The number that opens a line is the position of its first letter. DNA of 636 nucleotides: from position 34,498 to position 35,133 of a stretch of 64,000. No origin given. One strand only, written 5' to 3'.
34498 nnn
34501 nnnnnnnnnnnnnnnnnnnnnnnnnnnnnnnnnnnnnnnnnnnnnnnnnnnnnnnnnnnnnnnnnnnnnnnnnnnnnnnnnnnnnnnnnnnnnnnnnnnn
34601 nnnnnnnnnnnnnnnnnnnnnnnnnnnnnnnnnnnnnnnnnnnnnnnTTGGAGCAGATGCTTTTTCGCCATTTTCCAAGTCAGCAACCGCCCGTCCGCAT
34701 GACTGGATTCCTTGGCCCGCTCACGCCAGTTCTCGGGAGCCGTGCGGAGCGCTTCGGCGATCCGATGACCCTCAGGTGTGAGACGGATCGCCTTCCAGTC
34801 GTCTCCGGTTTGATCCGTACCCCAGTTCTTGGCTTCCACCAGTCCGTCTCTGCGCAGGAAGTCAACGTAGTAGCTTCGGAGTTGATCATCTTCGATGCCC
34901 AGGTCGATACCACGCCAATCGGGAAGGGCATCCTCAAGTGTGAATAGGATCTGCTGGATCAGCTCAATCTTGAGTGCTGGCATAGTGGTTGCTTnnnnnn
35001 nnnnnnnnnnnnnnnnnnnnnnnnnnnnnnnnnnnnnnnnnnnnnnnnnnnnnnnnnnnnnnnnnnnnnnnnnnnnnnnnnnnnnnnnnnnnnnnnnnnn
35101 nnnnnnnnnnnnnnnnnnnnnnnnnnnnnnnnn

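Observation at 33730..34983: Unusual TIR protein architecture: DUF2513-like wHTH, TIR, and an unassigned C-terminal domain of about 160 aa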

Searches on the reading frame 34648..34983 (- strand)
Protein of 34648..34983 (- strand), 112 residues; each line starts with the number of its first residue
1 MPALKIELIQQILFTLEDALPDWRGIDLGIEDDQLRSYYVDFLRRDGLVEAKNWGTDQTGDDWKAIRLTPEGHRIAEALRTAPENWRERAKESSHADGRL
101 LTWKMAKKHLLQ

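Call 44: search_protein_families(library=pfam, proteins=[window:34657-34983:-], max_evalue=10)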
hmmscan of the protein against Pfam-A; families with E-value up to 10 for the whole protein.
window:34657-34983:- (109 aa): 1 family
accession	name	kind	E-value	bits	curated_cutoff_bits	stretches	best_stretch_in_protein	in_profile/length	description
PF10711.15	DUF2513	-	6.4e-07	30.1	29.6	1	5-92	3-93/100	Hypothetical protein (DUF2513)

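Call 76: search_solved_structures(query=A7, max_evalue=10, show_alignments=2)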
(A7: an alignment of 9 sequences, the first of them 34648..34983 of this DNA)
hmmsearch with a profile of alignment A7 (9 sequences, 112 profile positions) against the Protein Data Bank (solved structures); distinct sequences matched with E-value up to 10: 5.
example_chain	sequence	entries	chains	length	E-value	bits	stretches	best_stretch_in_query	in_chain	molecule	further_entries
2c4i_A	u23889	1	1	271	0.73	12.6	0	56-69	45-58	AVIDIN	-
5cwc_A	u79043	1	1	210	0.91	12.3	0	70-94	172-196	Designed helical repeat protein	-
1sru_A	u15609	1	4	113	1.1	12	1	66-96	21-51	Single-strand binding protein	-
7qz5_A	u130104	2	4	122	1.1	12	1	41-100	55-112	Transcriptional regulator, PadR-like family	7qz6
1eyg_A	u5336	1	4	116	1.1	12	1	66-96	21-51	SINGLE-STRAND DNA-BINDING PROTEIN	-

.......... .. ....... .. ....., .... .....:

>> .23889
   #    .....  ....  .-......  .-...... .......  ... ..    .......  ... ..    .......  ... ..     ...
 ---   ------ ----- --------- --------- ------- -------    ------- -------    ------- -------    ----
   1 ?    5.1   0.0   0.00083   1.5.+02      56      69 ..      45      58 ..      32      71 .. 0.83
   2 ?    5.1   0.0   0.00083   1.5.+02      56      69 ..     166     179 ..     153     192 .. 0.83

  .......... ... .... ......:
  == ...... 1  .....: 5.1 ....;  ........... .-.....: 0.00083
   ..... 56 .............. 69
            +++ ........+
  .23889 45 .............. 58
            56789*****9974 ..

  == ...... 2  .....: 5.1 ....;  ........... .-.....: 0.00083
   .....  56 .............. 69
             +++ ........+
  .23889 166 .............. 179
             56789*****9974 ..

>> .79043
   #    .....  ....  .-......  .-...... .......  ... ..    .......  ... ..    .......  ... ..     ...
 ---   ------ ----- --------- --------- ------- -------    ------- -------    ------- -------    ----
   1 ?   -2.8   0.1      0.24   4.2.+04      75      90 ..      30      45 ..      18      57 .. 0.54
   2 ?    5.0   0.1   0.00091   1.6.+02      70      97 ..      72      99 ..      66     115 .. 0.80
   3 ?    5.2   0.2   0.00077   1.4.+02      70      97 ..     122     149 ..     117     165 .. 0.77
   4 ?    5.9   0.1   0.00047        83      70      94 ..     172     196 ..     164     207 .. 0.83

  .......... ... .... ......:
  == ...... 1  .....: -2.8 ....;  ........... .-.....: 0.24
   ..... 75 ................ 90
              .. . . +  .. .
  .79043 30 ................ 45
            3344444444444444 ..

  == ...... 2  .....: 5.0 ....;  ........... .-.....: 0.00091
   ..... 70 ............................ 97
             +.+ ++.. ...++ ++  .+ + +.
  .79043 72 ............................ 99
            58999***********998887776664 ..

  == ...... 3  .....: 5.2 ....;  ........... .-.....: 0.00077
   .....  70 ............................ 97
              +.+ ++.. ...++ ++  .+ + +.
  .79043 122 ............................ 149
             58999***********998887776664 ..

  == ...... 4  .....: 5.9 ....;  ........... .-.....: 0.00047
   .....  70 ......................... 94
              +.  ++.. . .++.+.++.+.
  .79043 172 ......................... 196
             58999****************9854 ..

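Call 77: find_homologous_proteins(query=A7, max_evalue=0.001)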
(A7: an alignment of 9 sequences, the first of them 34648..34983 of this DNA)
Query A7 (9 sequences) (112 aa, profile of the alignment): 14 proteins with E <= 0.001 among 1730 candidates.
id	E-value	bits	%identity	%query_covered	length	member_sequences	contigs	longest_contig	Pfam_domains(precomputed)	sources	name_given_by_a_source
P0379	1.0e-59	217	78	100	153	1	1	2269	PF10711.16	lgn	-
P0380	1.1e-58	213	71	100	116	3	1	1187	PF10711.16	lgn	-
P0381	3.1e-58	212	71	100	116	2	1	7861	PF10711.16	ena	-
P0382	7.4e-58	211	71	100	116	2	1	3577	PF10711.16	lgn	-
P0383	1.6e-57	210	73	100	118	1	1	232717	PF10711.16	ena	-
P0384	1.7e-56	206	66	100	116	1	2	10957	PF10711.16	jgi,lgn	-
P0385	3.4e-53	196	67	100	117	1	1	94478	PF10711.16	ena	-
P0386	1.6e-39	152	73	70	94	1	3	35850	PF10711.16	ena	-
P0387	1.3e-30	123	78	56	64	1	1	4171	-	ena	-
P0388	1.3e-28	116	69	55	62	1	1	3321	-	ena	-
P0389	1.1e-26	110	74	48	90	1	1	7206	-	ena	-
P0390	7.8e-7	46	37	95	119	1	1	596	PF10711.16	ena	-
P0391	4.9e-6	44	34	74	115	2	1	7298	PF10711.16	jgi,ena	-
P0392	6.1e-4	37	32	77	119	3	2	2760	PF10711.16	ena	-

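Call 78: find_encoding_contigs(protein=P0383, flank=8000, max_places=3)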
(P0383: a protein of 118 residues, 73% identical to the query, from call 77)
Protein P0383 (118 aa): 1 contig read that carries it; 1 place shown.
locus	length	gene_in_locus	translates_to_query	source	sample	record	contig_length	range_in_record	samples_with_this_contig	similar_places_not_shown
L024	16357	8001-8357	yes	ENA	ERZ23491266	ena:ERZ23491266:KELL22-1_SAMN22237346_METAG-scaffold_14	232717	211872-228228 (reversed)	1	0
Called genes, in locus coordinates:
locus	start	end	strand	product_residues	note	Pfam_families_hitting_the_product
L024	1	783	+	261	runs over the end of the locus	PF18734:HEPN_AbiU2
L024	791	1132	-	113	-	-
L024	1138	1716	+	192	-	-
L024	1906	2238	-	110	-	-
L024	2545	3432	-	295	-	PF12760:Zn_ribbon_IS1595, PF12762:DDE_Tnp_IS1595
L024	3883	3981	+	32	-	-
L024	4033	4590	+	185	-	PF01609:DDE_Tnp_1, PF13751:DDE_Tnp_1_6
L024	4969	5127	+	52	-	-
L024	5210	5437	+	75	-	-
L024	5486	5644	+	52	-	-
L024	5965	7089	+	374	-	-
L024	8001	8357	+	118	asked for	PF10711:DUF2513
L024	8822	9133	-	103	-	PF08281:Sigma70_r4_2 (faint), PF04545:Sigma70_r4 (faint), PF04218:CENP-B_N (faint)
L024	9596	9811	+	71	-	PF01176:eIF-1a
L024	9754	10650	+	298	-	-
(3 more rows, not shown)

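Call 86: search_protein_families(library=phrogs, proteins=[window:34648-34983:-], max_evalue=0.01)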
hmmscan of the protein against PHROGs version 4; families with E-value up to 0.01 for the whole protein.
window:34648-34983:- (112 aa): 1 family
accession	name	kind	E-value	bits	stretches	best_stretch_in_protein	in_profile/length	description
phrog_585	-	unknown function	6e-05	24.4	1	5-89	4-97/128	-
